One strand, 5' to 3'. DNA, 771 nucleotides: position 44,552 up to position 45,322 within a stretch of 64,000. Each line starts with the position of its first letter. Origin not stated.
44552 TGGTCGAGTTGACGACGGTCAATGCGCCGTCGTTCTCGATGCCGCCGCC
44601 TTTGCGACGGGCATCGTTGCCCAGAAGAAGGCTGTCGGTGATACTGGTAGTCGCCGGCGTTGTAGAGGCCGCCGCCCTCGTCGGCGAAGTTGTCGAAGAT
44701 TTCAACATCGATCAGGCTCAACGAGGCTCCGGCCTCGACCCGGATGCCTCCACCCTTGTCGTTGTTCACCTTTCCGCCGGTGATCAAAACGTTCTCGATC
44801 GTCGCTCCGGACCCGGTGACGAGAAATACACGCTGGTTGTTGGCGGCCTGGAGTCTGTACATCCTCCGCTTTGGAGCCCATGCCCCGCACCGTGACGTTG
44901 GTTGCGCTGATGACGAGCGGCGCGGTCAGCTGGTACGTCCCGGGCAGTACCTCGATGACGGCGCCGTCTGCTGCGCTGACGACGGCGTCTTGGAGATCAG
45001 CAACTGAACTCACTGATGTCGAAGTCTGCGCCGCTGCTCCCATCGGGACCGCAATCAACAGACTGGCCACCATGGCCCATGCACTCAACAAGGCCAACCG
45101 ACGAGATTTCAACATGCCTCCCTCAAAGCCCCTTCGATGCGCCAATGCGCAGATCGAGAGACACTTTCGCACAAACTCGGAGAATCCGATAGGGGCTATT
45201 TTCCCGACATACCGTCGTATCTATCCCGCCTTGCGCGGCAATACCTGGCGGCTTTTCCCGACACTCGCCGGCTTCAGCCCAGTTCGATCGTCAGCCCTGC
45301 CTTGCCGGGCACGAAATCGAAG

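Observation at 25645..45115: Two giant paralogous secreted beta-helix/PLSAI-repeat/His-Cys-domain proteins flanking a STAND adenylate cyclase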

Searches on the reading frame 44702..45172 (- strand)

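Call 4: search_protein_families(library=pfam, proteins=[window:44702-45172:-], max_evalue=0.01)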
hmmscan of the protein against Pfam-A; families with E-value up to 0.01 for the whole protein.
window:44702-45172:- (156 aa): 0 families

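Call 11: search_protein_families(library=ncbifam, proteins=[window:44702-45172:-], max_evalue=0.01)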
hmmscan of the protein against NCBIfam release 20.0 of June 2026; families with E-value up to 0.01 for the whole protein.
window:44702-45172:- (156 aa): 2 families
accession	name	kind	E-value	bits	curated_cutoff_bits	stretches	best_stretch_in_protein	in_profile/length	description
TIGR03805.1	beta_helix_1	subfamily_domain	6.5e-06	25.4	141.5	1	60-101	1-42/314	parallel beta-helix domain-containing protein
NF007822.0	PRK10531.1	equivalog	0.0014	17.4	436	1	45-106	86-149/430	putative acyl-CoA thioester hydrolase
